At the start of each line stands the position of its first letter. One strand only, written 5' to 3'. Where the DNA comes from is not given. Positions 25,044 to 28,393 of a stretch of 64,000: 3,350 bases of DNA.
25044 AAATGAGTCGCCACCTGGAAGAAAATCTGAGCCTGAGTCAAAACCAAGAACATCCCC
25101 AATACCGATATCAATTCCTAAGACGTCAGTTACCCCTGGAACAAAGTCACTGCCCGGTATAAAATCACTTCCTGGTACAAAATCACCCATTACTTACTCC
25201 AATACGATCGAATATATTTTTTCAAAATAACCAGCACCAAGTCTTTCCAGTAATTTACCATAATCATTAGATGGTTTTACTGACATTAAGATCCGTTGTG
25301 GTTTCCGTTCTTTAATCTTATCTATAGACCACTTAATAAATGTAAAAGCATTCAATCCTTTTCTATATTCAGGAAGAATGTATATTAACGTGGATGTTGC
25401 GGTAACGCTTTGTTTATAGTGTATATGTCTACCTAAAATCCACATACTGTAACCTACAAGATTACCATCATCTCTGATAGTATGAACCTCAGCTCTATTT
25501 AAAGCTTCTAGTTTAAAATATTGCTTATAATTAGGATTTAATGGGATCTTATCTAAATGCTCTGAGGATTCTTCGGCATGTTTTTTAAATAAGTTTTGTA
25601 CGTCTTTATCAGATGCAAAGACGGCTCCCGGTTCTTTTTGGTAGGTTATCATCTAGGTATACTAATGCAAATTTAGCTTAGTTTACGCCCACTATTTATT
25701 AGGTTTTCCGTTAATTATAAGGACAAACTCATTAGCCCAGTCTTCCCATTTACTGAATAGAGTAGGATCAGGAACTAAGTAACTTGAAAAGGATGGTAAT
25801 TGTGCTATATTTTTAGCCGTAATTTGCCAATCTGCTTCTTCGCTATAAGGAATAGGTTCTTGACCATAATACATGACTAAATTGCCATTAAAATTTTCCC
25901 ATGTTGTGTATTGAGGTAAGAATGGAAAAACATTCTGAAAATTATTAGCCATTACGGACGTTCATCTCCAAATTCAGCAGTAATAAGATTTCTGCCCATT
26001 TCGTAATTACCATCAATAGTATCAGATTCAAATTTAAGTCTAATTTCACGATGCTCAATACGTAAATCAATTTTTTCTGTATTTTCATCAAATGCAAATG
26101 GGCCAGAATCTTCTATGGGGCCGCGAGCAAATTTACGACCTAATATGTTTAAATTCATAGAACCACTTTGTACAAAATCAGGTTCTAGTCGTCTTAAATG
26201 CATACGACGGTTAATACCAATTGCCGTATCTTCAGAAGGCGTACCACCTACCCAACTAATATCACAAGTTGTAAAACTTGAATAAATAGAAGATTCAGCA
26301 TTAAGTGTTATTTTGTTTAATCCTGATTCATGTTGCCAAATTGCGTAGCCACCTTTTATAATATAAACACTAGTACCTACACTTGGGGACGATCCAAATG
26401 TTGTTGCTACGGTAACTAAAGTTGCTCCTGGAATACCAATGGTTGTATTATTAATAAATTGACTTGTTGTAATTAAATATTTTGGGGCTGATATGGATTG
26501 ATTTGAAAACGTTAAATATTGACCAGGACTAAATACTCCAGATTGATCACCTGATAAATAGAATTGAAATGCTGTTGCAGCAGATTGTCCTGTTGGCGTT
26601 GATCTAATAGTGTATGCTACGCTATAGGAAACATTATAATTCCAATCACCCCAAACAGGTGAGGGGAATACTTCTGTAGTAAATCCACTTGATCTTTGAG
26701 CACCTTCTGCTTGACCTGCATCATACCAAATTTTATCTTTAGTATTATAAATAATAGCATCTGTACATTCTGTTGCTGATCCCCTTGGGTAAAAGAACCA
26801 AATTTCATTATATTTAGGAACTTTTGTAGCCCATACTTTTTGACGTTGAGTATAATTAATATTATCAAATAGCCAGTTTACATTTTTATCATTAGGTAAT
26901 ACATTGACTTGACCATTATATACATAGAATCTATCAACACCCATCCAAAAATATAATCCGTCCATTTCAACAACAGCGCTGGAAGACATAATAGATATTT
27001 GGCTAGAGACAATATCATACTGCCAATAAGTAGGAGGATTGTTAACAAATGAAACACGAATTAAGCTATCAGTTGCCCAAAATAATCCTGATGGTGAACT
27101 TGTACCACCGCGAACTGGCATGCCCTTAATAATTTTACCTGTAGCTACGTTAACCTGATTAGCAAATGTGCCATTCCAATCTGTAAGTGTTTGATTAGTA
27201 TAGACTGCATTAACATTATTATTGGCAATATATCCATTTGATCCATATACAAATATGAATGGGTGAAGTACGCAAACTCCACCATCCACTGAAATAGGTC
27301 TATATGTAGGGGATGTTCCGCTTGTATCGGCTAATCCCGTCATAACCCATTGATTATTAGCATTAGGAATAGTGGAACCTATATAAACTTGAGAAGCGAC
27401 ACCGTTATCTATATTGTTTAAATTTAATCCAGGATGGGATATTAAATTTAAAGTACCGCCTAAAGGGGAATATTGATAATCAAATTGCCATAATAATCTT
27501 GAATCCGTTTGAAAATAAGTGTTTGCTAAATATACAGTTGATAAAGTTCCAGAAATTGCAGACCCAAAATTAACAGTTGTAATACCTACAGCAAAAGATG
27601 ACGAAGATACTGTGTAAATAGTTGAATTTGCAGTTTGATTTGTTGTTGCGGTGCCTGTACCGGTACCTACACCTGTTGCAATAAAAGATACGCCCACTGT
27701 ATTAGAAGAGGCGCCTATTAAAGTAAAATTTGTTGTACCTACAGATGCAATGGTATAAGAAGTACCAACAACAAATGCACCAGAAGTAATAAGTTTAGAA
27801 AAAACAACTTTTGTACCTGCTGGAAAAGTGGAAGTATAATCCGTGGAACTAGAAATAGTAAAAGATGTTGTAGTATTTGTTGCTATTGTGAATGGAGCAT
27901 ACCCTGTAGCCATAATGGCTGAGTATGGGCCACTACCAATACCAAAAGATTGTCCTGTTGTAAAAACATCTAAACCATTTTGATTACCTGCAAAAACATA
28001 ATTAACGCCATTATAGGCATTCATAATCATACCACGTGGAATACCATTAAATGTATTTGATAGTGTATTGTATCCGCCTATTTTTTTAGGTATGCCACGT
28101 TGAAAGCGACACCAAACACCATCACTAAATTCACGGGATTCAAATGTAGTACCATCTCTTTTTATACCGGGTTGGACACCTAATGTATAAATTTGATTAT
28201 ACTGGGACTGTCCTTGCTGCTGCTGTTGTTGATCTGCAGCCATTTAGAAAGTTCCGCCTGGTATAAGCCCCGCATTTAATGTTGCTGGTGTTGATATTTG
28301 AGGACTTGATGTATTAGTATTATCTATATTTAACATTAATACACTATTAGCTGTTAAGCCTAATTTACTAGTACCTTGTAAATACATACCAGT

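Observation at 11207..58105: Strand-consistent promoter-like motif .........; six copies share the fixed architecture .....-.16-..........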

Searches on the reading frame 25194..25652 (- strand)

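Call 49: search_protein_families(library=phrogs, proteins=[window:25194-25652:-], max_evalue=0.001)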
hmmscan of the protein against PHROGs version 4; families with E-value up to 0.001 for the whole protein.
window:25194-25652:- (152 aa): 2 families
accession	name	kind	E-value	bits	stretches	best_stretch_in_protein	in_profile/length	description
phrog_1249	-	other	2.9e-11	44.4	1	18-148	21-154/180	acetyltransferase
phrog_2746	-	moron, auxiliary metabolic gene and host takeover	2.1e-06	28.8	1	49-118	48-115/137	host range and adsorption protein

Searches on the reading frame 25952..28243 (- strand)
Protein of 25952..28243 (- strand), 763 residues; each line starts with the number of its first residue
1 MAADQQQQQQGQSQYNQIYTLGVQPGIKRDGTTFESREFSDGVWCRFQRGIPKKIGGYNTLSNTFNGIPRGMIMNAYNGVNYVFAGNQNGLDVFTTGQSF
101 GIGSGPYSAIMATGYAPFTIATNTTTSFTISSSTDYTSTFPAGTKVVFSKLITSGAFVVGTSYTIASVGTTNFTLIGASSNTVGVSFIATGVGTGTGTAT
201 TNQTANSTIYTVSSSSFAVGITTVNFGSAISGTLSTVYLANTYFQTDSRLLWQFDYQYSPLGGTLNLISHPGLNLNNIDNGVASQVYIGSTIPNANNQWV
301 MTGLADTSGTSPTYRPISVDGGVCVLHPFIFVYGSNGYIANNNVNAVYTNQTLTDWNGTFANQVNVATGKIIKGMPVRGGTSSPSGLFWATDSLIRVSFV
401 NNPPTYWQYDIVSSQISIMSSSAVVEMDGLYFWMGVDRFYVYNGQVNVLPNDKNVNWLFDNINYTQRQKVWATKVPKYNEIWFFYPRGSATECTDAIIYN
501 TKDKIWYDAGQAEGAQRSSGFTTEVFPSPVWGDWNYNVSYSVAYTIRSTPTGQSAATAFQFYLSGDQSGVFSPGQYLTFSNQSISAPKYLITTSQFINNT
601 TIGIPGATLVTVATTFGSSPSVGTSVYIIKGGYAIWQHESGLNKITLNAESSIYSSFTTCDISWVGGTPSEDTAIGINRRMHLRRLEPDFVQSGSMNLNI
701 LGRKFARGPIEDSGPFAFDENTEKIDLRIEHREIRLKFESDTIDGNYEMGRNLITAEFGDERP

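Call 7: search_protein_families(library=pfam, proteins=[window:25952-28243:-], max_evalue=0.01)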
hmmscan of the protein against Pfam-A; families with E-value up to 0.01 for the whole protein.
window:25952-28243:- (763 aa): 0 families

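Call 8: search_protein_families(library=phrogs, proteins=[window:25952-28243:-], max_evalue=0.001)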
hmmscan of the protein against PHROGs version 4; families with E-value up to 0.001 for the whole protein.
window:25952-28243:- (763 aa): 1 family
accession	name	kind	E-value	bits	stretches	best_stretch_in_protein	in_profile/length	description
phrog_3287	-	head and packaging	1.4e-23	84.5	1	387-537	222-367/524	virion structural protein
